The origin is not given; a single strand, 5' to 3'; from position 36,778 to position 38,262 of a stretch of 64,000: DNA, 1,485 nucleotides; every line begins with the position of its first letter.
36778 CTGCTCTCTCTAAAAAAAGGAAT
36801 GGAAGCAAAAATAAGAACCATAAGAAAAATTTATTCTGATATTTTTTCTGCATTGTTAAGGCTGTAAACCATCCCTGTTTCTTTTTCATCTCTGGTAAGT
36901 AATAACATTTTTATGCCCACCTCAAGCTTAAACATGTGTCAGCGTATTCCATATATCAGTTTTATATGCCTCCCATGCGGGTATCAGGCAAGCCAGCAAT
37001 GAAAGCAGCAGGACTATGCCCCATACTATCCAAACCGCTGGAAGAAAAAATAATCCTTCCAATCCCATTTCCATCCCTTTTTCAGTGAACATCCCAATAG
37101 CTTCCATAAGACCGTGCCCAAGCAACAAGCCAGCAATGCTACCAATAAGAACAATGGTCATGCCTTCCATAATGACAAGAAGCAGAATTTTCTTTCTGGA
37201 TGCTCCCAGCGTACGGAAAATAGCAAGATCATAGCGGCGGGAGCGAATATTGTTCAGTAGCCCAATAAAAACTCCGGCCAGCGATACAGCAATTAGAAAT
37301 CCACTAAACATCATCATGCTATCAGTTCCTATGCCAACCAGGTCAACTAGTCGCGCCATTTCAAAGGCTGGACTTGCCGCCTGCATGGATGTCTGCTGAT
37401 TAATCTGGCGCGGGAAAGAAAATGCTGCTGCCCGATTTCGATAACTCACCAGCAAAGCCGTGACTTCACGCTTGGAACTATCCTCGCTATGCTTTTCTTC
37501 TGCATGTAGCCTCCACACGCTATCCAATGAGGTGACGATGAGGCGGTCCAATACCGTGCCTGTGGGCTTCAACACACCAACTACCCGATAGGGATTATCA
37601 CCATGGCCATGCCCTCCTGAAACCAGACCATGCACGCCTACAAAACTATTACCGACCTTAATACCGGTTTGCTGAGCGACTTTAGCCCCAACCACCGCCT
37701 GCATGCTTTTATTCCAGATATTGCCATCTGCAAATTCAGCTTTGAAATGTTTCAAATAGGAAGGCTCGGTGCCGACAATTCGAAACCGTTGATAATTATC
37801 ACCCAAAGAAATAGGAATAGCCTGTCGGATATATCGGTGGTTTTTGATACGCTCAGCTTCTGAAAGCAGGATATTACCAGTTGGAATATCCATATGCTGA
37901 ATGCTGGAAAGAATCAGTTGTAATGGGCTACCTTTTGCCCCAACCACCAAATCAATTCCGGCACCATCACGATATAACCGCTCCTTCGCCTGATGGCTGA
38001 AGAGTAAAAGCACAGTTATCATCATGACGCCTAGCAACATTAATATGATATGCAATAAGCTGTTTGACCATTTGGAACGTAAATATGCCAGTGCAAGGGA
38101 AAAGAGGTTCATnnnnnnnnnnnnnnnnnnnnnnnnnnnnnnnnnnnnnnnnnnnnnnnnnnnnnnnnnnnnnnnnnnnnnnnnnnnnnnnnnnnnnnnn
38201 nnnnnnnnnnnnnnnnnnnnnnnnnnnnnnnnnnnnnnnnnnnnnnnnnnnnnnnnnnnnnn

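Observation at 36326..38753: MacB/FtsX-type ABC transporter plus DUF3299 protein apparently co-transcribed with znuA: a second, mechanistically different zinc-linked ABC system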

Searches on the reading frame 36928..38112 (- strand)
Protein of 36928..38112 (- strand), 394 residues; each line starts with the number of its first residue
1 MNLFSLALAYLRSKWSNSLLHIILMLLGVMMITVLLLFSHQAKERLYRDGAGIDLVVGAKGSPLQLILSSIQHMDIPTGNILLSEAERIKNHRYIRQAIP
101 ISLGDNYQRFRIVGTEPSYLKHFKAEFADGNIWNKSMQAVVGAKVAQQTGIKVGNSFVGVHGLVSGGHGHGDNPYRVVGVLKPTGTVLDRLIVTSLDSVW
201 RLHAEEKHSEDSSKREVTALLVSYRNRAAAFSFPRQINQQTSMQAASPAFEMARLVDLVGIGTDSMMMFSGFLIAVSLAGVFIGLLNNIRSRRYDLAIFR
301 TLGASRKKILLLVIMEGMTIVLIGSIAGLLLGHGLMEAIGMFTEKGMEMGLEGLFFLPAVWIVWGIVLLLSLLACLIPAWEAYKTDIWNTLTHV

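Call 3: search_protein_families(library=pfam, proteins=[window:36928-38112:-], max_evalue=0.01)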
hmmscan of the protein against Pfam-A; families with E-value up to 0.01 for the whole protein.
window:36928-38112:- (394 aa): 2 families
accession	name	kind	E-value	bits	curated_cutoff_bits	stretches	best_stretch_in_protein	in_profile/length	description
PF02687.27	FtsX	-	1.5e-16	61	25.5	1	267-386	1-119/120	FtsX-like permease C-terminal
PF12704.14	MacB_PCD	-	4.7e-11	43.8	27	1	18-230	1-197/207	MacB-like periplasmic core domain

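Call 4: search_protein_families(library=ncbifam, proteins=[window:36928-38112:-], max_evalue=0.01)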
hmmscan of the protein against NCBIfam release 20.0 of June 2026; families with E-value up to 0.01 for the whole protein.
window:36928-38112:- (394 aa): 8 families
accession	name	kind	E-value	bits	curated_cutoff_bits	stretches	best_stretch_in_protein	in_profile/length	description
TIGR02212.1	lolCE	equivalog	6.6e-15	54.9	362.45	1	136-386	142-403/411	lipoprotein-releasing ABC transporter permease subunit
TIGR03434.1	ADOP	subfamily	5.2e-12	44.7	622.3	1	235-392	239-400/803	ADOP family duplicated permease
NF041854.1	ABC_perm_YbbP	equivalog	0.0001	20.4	999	1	273-378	250-355/806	putative ABC transporter permease subunit YbbP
TIGR02213.1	lolE_release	exception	0.00015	20.8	540.35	1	112-384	112-401/411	lipoprotein-releasing ABC transporter permease subunit LolE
NF008357.0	PRK11146.1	exception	0.00029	19.8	439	1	138-385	147-405/414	lipoprotein-releasing ABC transporter permease subunit LolE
NF038346.1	FtsX_actino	exception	0.00031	20.2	250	1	290-381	207-300/308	permease-like cell division protein FtsX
NF008076.0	PRK10814.1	exception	0.0008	18.5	473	1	266-386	267-391/399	lipoprotein-releasing ABC transporter permease subunit LolC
NF038347.1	FtsX_Gpos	exception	0.0026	17.1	225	1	264-380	169-285/296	permease-like cell division protein FtsX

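Call 12: search_solved_structures(query=window:36928-38112:-, max_evalue=0.01)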
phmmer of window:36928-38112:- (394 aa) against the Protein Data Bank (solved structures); distinct sequences matched with E-value up to 0.01: 9.
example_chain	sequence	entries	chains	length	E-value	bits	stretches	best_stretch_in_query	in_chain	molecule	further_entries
5xu1_M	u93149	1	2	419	1.6e-05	27.3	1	239-387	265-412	ABC transporter permeae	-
9w37_A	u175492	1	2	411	5.2e-05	25.6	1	272-385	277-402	LolF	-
9w35_A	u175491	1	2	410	5.9e-05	25.4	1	272-385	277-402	LolF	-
9w2w_A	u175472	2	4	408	5.9e-05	25.4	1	272-384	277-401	LolF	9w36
9o9x_C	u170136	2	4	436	0.0019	20.5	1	268-390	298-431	ABC transporter permease YtrF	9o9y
7arh_C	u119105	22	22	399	0.0025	20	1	263-386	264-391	Lipoprotein-releasing ABC transporter permease subunit LolC | Lipo-releasing system transmembrane protein lolC | Lipoprotein-releasing system transmembrane prot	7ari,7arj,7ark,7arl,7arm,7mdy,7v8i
9ge6_A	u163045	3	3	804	0.0048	19.1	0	268-378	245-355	Uncharacterized ABC transporter permease YbbP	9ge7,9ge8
5gko_A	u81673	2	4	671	0.0055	18.9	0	262-346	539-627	Macrolide export ATP-binding/permease protein MacB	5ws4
7mdx_A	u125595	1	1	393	0.0059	18.8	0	263-385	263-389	Lipoprotein-releasing system transmembrane protein LolC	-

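Call 33: search_dna_similar(query=window:36928-38112:-, collection=plasmids, mode=protein, max_evalue=1e-10, max_rows=40)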
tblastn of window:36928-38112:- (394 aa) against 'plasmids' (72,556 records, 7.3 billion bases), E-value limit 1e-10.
Records with a match: 112; places in all: 113; records where one place covers at least 80% of the query: 55.
Best place of each record, by identity: <60% 112.
By first word of the organism name: Phaeobacter 56; Deinococcus 16; Rhizobium 10; Shinella 5; Paracoccus 4; Sinorhizobium 3; Rhodobacteraceae 2; Chondrinema 1; Polymorphobacter 1; Aeromonas 1; and 13 more.
By predicted mobility (MOB-suite, as given by PLSDB): non-mobilizable 90; mobilizable 19; conjugative 3.
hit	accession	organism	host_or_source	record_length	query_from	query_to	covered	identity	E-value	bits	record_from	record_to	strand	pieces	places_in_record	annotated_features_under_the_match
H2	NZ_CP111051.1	Chondrinema litorale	Seaweed,red alga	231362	1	393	100%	34.2%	1e-66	236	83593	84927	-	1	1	ABC transporter permease | DUF3299 domain-containing protein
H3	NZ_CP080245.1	Polymorphobacter sp. PAMC 29334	Megaspora,lichen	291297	1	304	77%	42.9%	5e-69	243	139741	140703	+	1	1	ABC transporter permease | ATP-binding cassette domain-containing protein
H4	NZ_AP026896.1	Aeromonas caviae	Microbe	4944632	11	384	95%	29.9%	3e-35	144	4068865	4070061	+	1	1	none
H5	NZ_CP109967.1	Catenovulum adriaticum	algae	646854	3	384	97%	28.3%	7e-36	147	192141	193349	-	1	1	ABC transporter permease | ABC transporter ATP-binding protein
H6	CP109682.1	Pseudomonas aeruginosa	Homo sapiens,whole organism,swab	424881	1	392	99%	27.0%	7e-32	135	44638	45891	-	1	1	ABC transporter permease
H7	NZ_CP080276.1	Phaeobacter piscinae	-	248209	3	389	98%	26.9%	2e-36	148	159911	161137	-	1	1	FtsX-like permease family protein | ATP-binding cassette domain-containing protein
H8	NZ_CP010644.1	Phaeobacter piscinae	cell culture,fish aquaculture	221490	3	389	98%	26.7%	5e-36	147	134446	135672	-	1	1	ABC transporter permease | ABC transporter ATP-binding protein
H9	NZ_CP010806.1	Phaeobacter piscinae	cell culture,cleaning system aquaculture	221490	3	389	98%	26.7%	5e-36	147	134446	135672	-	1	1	ABC transporter permease | ABC transporter ATP-binding protein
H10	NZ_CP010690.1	Phaeobacter piscinae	cell culture,fish aquaculture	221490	3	389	98%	26.7%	5e-36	147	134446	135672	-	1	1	ABC transporter permease | ABC transporter ATP-binding protein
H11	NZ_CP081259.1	Phaeobacter inhibens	-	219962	3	387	98%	26.3%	2e-30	130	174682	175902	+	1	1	ABC transporter permease | ATP-binding cassette domain-containing protein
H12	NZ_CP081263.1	Phaeobacter inhibens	-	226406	3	387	98%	26.1%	1e-29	128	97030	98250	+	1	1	ABC transporter permease | ATP-binding cassette domain-containing protein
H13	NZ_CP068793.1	Deinococcus radiodurans R1 = ATCC 13939 = DSM 20539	cell culture,Orsay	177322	44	335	74%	34.0%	1e-39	158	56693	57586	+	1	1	ABC transporter permease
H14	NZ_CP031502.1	Deinococcus radiodurans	Single cell,Irradiated ground pork and ...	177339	44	335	74%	34.0%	1e-39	158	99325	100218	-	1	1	ABC transporter permease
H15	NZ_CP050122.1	Deinococcus radiodurans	whole organism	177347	44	335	74%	34.0%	1e-39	158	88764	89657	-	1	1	ABC transporter permease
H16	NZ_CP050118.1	Deinococcus radiodurans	whole organism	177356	44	335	74%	34.0%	1e-39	158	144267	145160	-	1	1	ABC transporter permease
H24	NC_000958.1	Deinococcus radiodurans R1 = ATCC 13939 = DSM 20539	-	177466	44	335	74%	34.0%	1e-39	158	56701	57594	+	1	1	ABC transporter permease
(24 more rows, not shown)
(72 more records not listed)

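Call 35: get_annotated_region(hit=H6, flank=4000)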
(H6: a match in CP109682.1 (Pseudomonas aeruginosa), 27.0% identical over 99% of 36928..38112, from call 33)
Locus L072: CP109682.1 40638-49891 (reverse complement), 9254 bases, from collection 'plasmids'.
description: Pseudomonas aeruginosa strain 2017-45-169 plasmid p2017-45-169_2, complete sequence
organism: Pseudomonas aeruginosa (NCBI taxid 287)
taxonomy: Bacteria; Pseudomonadota; Gammaproteobacteria; Pseudomonadales; Pseudomonadaceae; Pseudomonas; Pseudomonas aeruginosa
host: -; source: Homo sapiens,whole organism,swab; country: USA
typing (MOB-suite, as given by PLSDB): non-mobilizable
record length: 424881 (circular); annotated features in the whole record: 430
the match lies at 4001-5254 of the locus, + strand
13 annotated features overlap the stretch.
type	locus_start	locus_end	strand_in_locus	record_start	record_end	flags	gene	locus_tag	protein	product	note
CDS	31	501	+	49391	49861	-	-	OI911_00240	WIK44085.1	YbaY family lipoprotein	-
CDS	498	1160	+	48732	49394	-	-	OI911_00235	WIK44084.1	50S ribosomal protein L11 methyltransferase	-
CDS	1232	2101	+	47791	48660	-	trxA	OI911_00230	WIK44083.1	thioredoxin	-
CDS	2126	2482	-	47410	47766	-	-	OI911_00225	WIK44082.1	hypothetical protein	-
CDS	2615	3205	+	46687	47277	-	-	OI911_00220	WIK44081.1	DUF2796 domain-containing protein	-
CDS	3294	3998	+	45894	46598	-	-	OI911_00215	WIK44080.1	ABC transporter ATP-binding protein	-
CDS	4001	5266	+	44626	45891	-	-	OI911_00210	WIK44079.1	ABC transporter permease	-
CDS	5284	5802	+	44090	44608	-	-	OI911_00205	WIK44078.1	DUF3299 domain-containing protein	-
CDS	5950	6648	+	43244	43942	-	oprG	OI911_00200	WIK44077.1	outer membrane protein OprG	-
CDS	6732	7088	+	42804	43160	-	-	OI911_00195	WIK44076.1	SirB2 family protein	-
CDS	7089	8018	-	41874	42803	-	-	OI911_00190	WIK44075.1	NAD-dependent epimerase/dehydratase family protein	-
CDS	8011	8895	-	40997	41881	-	-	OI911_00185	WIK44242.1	NAD(P)-dependent oxidoreductase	-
CDS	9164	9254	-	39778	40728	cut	feaR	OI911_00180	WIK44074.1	transcriptional regulator FeaR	-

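Call 36: get_annotated_region(hit=H5, flank=4000)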
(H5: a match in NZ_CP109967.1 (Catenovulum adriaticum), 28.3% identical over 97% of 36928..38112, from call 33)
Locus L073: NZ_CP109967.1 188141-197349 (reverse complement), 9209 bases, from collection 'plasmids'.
description: Catenovulum adriaticum strain TS8 plasmid pCadTS8_2, complete sequence
organism: Catenovulum adriaticum (NCBI taxid 2984846)
taxonomy: Bacteria; Pseudomonadota; Gammaproteobacteria; Alteromonadales; Alteromonadaceae; Catenovulum; Catenovulum adriaticum
host: -; source: algae; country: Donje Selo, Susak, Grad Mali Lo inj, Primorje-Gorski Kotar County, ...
typing (MOB-suite, as given by PLSDB): non-mobilizable
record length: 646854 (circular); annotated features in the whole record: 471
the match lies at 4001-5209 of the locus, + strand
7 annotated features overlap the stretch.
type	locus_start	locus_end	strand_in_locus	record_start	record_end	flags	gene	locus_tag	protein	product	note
CDS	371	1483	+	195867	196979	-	-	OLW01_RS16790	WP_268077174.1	xylose operon transcription regulator XylR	-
CDS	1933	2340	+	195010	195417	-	-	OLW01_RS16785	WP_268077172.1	MerC domain-containing protein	-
CDS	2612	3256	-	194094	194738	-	-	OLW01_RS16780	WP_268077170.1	DUF3299 domain-containing protein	-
CDS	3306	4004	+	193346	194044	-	-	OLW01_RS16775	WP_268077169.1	ABC transporter ATP-binding protein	-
CDS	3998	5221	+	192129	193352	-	-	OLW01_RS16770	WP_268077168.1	ABC transporter permease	-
CDS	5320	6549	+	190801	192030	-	-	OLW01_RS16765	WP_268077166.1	cytochrome C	-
CDS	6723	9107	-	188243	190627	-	-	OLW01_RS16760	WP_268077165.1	alkaline phosphatase D family protein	-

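Call 37: get_annotated_region(hit=H7, flank=4000)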
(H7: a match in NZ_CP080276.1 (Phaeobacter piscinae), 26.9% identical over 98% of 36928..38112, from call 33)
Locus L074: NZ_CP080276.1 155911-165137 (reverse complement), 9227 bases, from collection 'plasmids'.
description: Phaeobacter piscinae strain S26 plasmid pS26_248, complete sequence
organism: Phaeobacter piscinae (NCBI taxid 1580596)
taxonomy: Bacteria; Pseudomonadota; Alphaproteobacteria; Rhodobacterales; Roseobacteraceae; Phaeobacter; Phaeobacter piscinae
host: -; source: -; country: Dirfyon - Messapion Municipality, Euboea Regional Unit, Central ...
typing (MOB-suite, as given by PLSDB): non-mobilizable; replicon rep_cluster_377
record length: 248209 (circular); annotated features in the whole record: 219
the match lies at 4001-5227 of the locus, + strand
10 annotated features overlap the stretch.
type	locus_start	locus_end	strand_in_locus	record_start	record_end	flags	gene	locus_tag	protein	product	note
CDS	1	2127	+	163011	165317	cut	-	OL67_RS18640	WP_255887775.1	glycosyltransferase family 2 protein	-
CDS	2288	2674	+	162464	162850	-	-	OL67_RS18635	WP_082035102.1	Fur family transcriptional regulator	GO:0006355 - regulation of DNA-templated transcription [Evidence IEA]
CDS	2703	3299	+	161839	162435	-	-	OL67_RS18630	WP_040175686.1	DUF2796 domain-containing protein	-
CDS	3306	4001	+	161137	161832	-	-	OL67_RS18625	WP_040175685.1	ATP-binding cassette domain-containing protein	-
CDS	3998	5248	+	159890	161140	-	-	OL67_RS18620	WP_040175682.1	FtsX-like permease family protein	-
CDS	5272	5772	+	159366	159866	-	-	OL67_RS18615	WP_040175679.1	DUF3299 domain-containing protein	-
CDS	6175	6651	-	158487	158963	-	-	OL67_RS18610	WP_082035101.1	VOC family protein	-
CDS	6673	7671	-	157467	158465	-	-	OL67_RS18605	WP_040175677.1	oligopeptide/dipeptide ABC transporter ATP-binding protein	-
CDS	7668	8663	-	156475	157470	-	-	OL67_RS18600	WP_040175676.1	ABC transporter ATP-binding protein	-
CDS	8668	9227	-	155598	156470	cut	-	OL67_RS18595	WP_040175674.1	ABC transporter permease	-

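Call 38: get_annotated_region(hit=H24, flank=4000)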
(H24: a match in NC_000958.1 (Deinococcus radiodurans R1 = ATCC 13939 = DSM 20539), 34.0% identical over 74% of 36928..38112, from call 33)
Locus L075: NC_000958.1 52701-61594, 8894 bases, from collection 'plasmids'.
description: Deinococcus radiodurans R1 = ATCC 13939 = DSM 20539 plasmid MP1, complete sequence
organism: Deinococcus radiodurans R1 = ATCC 13939 = DSM 20539 (NCBI taxid 243230)
taxonomy: Bacteria; Deinococcota; Deinococci; Deinococcales; Deinococcaceae; Deinococcus; Deinococcus radiodurans; Deinococcus radiodurans R1 = ATCC 13939 = DSM 20539
host: -; source: -; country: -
typing (MOB-suite, as given by PLSDB): mobilizable; relaxase MOBP
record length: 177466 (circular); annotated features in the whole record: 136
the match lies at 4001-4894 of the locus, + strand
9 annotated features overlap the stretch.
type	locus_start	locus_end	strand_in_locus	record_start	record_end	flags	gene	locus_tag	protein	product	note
CDS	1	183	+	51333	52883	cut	-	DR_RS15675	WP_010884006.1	sensor domain-containing diguanylate cyclase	-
CDS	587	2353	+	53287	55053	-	-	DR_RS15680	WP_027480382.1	alkaline phosphatase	-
CDS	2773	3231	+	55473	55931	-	-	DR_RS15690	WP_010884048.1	hypothetical protein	-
CDS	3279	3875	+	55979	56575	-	-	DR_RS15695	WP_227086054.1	ATP-binding cassette domain-containing protein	-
CDS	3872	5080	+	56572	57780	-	-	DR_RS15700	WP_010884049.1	ABC transporter permease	-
CDS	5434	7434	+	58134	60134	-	-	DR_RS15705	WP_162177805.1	hypothetical protein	-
CDS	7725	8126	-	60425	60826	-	dhaM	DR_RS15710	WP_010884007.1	dihydroxyacetone kinase phosphoryl donor subunit DhaM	-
CDS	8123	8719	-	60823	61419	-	dhaL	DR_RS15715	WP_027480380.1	dihydroxyacetone kinase subunit DhaL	GO:0006071 - glycerol metabolic process [Evidence IEA]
CDS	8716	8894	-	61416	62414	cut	dhaK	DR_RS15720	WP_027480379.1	dihydroxyacetone kinase subunit DhaK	GO:0006071 - glycerol metabolic process [Evidence IEA]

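Call 54: search_protein_families(library=pfam, proteins=[L073:1933-2340:+], max_evalue=0.01)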
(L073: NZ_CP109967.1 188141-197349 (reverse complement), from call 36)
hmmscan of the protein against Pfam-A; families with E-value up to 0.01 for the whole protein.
L073:1933-2340:+ (135 aa): 1 family
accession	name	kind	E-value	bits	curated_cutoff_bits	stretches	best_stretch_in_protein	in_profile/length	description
PF03203.19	MerC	-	1.2e-26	93.9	27.6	1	9-122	1-108/108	MerC mercury resistance protein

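Call 57: find_homologous_proteins(query=window:36928-38112:-, max_evalue=1e-10)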
Query window:36928-38112:- (394 aa): 7965 proteins with E <= 1e-10 among 8000 candidates; the best 120 are listed.
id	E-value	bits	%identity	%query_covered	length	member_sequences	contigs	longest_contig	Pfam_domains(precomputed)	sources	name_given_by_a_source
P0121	1.1e-254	862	100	100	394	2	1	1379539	PF02687.28,PF12704.15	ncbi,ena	-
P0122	6.6e-207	705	80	100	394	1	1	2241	PF02687.28,PF12704.15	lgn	-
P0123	8.0e-199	678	78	99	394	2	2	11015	PF02687.28,PF12704.15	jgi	jgi:putative ABC transport system permease protein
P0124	2.1e-195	667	77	99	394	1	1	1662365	PF02687.28,PF12704.15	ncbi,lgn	-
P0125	1.7e-189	648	75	99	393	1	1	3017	PF02687.28,PF12704.15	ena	-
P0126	1.6e-182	625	72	98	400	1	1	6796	PF02687.28,PF12704.15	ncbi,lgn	ncbi:MAG: FtsX-like permease family protein [Pseudomonadota bacterium]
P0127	2.5e-180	617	68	100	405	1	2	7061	PF02687.28,PF12704.15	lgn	-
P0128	7.8e-179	613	65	100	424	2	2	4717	PF02687.28,PF12704.15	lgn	-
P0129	4.6e-177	607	64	100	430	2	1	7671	PF02687.28,PF12704.15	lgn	-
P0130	4.8e-177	607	65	100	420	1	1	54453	PF02687.28,PF12704.15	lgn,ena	-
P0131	8.3e-177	606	66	100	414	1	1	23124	PF02687.28,PF12704.15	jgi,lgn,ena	-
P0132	2.4e-175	601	59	99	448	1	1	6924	PF02687.28,PF12704.15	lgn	-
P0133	4.5e-175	600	66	100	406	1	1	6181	PF02687.28,PF12704.15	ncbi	-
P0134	1.3e-174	599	67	100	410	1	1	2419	PF02687.28,PF12704.15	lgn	-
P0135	8.4e-170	583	67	94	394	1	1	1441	PF02687.28,PF12704.15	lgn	-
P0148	1.9e-152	526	58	100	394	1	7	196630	PF02687.28,PF12704.15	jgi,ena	-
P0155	4.4e-147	508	55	100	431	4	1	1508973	PF02687.28,PF12704.15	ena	-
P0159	1.1e-144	500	58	99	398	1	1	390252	PF02687.28,PF12704.15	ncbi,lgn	-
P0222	6.1e-115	402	48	100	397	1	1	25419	PF02687.28,PF12704.15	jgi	jgi:putative ABC transport system permease protein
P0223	7.4e-115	402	50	100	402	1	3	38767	PF02687.28,PF12704.15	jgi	-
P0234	2.0e-114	401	46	99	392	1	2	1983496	PF02687.28,PF12704.15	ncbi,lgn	ncbi:MAG: FtsX-like permease family protein [Bacteroidota bacterium]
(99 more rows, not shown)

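Call 60: find_encoding_contigs(protein=P0121, flank=10000, max_places=2)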
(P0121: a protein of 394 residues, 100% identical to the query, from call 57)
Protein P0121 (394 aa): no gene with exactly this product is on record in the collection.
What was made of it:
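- Tried and rejected: An exact look-up of the window's permease in the contig index found nothing (call 60), so the source genome could not be read beyond the window.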

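Call 66: find_encoding_contigs(protein=P0234, flank=6000, max_places=1)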
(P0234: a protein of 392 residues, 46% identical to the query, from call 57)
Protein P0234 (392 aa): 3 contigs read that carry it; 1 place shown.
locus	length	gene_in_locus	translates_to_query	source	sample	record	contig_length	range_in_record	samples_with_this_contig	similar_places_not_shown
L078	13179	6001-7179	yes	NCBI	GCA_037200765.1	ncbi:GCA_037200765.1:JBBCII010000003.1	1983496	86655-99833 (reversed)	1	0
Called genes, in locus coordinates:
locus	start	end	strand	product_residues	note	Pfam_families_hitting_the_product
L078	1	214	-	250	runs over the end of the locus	-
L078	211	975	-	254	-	PF00149:Metallophos (weak), PF12850:Metallophos_2 (faint)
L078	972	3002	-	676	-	PF00004:AAA, PF17862:AAA_lid_3, PF01434:Peptidase_M41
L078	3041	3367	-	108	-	PF02410:RsfS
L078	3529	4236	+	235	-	PF03099:BPL_LplA_LipB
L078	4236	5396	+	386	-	PF22020:RlmL_1st, PF02926:THUMP, PF01170:UPF0020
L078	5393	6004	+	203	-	PF00005:ABC_tran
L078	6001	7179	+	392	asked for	PF12704:MacB_PCD, PF02687:FtsX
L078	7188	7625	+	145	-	-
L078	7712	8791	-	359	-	PF16819:DUF5074, PF25174:Beta-prop_THOC3 (faint)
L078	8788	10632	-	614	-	PF07715:Plug, PF00593:TonB_dep_Rec_b-barrel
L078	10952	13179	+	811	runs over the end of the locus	PF12704:MacB_PCD, PF02687:FtsX, PF12704:MacB_PCD, PF02687:FtsX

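Call 67: find_encoding_contigs(protein=P0155, flank=6000, max_places=1)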
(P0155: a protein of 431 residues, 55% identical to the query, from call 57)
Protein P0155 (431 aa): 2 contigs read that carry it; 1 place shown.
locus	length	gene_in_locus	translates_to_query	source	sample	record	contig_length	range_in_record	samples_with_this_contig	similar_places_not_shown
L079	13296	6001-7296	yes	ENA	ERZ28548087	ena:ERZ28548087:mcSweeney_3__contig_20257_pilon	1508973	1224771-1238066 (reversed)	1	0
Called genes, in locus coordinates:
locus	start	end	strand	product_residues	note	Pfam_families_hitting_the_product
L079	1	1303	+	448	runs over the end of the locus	PF01406:tRNA-synt_1e, PF09334:tRNA-synt_1g (weak)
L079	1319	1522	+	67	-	PF00682:HMGL-like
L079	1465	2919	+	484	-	PF00682:HMGL-like, PF22617:HCS_D2, PF08502:LeuA_dimer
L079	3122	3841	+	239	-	PF04116:FA_hydroxylase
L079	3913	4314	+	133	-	-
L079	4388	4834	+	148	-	PF13560:HTH_31 (faint), PF01381:HTH_3, PF12844:HTH_19, PF13443:HTH_26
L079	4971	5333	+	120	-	-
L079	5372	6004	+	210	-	PF02463:SMC_N (faint), PF00005:ABC_tran, PF13304:AAA_21 (faint)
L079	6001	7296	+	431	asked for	PF12704:MacB_PCD, PF02687:FtsX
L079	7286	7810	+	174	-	PF11736:DUF3299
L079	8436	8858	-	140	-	PF00334:NDK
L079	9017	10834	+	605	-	-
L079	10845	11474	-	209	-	PF00004:AAA (weak), PF07724:AAA_2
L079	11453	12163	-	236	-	PF07724:AAA_2 (faint), PF00004:AAA (weak), PF07728:AAA_5 (faint)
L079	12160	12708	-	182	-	PF00227:Proteasome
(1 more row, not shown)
